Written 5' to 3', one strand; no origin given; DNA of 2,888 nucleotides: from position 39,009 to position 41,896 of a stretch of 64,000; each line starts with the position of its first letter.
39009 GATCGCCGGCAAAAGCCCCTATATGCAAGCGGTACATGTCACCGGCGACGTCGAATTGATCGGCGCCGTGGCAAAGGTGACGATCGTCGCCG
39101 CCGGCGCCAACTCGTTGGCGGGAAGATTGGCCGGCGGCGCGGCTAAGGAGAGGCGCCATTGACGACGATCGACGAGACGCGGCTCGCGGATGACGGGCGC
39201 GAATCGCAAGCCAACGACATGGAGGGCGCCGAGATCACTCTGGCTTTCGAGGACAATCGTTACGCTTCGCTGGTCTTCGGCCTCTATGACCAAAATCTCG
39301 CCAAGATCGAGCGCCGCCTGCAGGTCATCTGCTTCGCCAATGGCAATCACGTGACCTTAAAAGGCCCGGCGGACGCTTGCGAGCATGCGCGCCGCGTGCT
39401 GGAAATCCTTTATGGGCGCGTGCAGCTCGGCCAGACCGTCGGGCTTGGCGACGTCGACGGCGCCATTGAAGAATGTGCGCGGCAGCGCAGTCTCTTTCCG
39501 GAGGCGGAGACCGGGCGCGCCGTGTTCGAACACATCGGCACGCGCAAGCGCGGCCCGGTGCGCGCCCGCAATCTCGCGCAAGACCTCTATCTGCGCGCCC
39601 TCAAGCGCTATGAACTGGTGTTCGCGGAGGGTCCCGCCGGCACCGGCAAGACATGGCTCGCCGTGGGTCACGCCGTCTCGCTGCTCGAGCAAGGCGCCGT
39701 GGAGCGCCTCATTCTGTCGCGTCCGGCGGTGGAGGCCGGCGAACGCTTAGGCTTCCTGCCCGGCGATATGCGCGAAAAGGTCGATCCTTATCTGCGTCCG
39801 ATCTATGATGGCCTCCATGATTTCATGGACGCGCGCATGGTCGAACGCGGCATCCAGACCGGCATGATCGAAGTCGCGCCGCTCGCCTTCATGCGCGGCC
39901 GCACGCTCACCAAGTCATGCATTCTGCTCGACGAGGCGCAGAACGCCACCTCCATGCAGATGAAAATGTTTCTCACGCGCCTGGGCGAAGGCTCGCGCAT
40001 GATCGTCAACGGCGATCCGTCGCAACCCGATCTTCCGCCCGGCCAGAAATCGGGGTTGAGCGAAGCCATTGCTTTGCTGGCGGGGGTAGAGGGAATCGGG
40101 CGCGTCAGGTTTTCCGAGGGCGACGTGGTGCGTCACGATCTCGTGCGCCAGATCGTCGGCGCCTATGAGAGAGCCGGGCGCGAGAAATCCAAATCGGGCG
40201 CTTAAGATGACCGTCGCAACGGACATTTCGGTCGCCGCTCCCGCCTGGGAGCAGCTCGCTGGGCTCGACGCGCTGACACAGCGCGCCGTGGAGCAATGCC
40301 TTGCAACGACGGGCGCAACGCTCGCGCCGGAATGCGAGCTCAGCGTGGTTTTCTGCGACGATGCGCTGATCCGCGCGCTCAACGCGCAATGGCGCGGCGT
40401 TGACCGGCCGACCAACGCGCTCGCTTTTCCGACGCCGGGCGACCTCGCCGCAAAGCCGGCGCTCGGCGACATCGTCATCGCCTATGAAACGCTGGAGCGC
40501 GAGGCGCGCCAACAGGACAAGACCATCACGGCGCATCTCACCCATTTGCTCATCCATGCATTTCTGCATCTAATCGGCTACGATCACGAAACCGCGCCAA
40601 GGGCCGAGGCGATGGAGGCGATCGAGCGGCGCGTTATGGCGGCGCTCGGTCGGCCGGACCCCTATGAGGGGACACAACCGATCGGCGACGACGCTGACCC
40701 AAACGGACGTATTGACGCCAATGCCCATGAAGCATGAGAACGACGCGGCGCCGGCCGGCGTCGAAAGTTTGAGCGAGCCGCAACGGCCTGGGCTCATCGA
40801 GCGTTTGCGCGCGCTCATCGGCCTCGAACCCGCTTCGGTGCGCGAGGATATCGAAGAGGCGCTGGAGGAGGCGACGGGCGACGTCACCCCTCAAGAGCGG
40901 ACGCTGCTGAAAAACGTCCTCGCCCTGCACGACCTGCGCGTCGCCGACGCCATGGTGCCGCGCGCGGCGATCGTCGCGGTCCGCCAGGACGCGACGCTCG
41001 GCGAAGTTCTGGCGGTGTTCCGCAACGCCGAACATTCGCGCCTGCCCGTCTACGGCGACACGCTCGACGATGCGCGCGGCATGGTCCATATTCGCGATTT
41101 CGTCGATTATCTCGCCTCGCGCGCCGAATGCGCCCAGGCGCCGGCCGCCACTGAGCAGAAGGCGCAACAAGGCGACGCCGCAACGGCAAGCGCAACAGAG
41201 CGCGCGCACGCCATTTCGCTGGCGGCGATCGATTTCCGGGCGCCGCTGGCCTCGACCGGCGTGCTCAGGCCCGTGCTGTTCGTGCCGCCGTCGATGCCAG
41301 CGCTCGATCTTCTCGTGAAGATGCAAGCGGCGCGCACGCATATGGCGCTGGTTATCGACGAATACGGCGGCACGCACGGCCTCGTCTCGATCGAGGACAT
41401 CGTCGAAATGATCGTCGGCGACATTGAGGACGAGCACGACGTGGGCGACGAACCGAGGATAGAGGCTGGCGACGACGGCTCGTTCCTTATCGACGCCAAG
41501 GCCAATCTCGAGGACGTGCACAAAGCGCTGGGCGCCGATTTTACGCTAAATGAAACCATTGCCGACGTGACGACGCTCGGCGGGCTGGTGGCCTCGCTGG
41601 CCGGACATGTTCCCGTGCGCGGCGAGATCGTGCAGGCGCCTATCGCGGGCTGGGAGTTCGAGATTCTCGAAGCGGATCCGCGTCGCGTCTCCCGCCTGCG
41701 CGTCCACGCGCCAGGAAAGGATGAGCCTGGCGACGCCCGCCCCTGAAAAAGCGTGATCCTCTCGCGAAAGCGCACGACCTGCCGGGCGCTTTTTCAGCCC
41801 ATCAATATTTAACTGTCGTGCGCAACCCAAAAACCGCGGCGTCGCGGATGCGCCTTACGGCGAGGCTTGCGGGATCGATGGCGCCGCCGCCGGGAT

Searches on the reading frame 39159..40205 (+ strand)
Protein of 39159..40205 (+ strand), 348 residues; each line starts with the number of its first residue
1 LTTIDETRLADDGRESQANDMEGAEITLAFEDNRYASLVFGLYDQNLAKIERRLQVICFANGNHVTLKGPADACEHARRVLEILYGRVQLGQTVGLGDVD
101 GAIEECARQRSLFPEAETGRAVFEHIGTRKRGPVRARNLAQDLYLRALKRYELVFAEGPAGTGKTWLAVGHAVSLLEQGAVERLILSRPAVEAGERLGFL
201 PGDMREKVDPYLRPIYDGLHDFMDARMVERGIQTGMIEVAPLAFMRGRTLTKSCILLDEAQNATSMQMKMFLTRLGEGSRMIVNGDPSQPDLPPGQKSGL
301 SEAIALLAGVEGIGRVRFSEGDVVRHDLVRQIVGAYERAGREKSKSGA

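Call 5: search_protein_families(library=pfam, proteins=[window:39159-40205:+], max_evalue=0.001)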
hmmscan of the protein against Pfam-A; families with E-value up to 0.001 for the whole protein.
window:39159-40205:+ (348 aa): 3 families
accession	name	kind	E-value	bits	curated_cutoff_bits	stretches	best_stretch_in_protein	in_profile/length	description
PF02562.22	PhoH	-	9.1e-85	283.7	27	1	134-337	2-205/205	PhoH-like protein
PF13604.12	AAA_30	-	1.8e-05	25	27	1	151-289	18-127/191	AAA domain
PF13245.12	AAA_19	-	2.1e-05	25.1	25.1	1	153-289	13-128/134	AAA domain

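Call 6: search_protein_families(library=ncbifam, proteins=[window:39159-40205:+], max_evalue=0.001)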
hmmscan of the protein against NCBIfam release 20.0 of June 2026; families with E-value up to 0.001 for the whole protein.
window:39159-40205:+ (348 aa): 2 families
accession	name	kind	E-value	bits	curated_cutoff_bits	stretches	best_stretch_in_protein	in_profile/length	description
NF007827.1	PRK10536.1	equivalog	9.5e-62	208.7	380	1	128-336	43-253/253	phosphate starvation-inducible protein PhoH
NF053827.1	RNA5-3helPhoH2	equivalog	1.1e-24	87.3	680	1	151-316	237-405/427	RNA 5'-3' helicase PhoH2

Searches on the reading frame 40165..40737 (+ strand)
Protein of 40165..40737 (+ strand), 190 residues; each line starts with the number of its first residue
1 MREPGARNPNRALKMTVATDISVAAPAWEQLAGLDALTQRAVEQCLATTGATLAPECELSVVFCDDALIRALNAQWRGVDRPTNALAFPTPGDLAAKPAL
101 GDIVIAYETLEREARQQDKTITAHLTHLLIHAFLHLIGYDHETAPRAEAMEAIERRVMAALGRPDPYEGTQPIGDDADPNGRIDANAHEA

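Call 5: search_protein_families(library=pfam, proteins=[window:40165-40737:+], max_evalue=0.001)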
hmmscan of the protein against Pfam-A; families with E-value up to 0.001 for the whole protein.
window:40165-40737:+ (190 aa): 1 family
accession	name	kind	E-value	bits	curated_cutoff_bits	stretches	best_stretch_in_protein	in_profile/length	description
PF02130.23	YbeY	-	2.2e-32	112.1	25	1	36-160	9-128/129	Endoribonuclease YbeY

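Call 6: search_protein_families(library=ncbifam, proteins=[window:40165-40737:+], max_evalue=0.001)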
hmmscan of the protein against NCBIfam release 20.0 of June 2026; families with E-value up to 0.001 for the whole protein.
window:40165-40737:+ (190 aa): 2 families
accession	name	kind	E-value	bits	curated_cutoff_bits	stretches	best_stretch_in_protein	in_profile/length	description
TIGR00043.2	TIGR00043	equivalog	4.4e-35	120.5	45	1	43-163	15-144/146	rRNA maturation RNase YbeY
NF010570.0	PRK13963.1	equivalog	1.9e-29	102.8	274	1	51-168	144-261/261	rRNA maturation RNase YbeY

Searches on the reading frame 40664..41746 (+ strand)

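Call 5: search_protein_families(library=pfam, proteins=[window:40664-41746:+], max_evalue=0.001)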
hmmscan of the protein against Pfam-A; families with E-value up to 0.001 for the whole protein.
window:40664-41746:+ (360 aa): 2 families
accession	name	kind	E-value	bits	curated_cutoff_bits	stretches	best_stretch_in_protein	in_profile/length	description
PF03471.22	CorC_HlyC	-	6.1e-19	68.3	27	1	269-348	3-78/81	Transporter associated domain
PF00571.33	CBS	-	8.9e-16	58.4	24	2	202-251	7-56/57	CBS domain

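Call 6: search_protein_families(library=ncbifam, proteins=[window:40664-41746:+], max_evalue=0.001)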
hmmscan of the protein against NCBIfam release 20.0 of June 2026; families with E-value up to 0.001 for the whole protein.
window:40664-41746:+ (360 aa): 4 families
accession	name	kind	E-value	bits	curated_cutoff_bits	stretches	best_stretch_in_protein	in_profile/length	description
NF011675.0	PRK15094.1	equivalog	4.7e-45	154.1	379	2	198-351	136-283/292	CNNM family magnesium/cobalt transport protein CorC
TIGR03520.1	GldE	subfamily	4.1e-42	144.7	376.05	2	199-348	259-406/408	gliding motility-associated protein GldE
NF008604.1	PRK11573.1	equivalog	9.6e-30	103.8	475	2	204-349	279-418/428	hypothetical protein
NF052568.1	PolamExpPaeASal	equivalog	1.4e-23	83.4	500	2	196-347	278-422/424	polyamine export protein PaeA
